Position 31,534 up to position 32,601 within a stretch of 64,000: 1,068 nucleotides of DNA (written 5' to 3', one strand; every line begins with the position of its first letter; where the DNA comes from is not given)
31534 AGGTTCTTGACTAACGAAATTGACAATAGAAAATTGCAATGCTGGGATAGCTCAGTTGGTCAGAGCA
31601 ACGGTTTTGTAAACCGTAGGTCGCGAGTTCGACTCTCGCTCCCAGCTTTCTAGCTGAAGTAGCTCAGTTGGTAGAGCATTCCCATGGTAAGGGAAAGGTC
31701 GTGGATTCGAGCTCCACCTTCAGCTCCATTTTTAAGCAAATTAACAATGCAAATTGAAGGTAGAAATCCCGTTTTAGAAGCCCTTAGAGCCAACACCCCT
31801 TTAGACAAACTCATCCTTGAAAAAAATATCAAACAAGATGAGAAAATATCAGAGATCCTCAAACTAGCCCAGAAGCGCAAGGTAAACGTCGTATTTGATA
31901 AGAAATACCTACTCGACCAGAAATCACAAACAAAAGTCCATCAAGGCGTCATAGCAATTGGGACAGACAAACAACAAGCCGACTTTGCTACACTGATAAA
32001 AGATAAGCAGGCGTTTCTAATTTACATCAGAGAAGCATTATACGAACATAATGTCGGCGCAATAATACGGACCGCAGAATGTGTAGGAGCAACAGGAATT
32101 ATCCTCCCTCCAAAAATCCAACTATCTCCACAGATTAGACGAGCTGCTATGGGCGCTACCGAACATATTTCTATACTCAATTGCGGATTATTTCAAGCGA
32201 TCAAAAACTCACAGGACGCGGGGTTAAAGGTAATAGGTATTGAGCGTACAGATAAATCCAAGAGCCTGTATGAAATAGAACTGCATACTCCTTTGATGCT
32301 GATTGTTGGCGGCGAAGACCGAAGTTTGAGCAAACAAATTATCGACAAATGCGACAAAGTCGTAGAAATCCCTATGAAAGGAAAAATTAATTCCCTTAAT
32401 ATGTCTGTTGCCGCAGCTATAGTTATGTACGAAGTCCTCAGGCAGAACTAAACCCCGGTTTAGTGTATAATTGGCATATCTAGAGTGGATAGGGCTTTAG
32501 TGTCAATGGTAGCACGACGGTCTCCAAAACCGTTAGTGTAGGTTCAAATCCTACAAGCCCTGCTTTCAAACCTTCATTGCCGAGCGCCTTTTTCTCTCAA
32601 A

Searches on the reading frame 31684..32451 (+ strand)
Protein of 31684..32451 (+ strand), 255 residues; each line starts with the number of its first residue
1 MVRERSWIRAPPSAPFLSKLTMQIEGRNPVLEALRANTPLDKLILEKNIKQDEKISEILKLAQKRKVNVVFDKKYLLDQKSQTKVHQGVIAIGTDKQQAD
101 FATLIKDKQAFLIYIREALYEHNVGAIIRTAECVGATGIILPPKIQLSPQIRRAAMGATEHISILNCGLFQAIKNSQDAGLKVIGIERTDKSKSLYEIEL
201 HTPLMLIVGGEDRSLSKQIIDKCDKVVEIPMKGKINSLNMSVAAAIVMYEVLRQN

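Call 65: search_protein_families(library=pfam, proteins=[window:31684-32451:+], max_evalue=0.00001)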
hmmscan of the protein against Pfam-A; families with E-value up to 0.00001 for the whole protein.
window:31684-32451:+ (255 aa): 2 families
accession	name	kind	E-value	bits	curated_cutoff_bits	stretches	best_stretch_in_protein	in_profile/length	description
PF00588.24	SpoU_methylase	-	6.7e-34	117.5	29.7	1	113-249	4-142/142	SpoU rRNA Methylase family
PF08032.17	SpoU_sub_bind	-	3.1e-16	59.9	22.8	1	24-97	2-74/76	RNA 2'-O ribose methyltransferase substrate binding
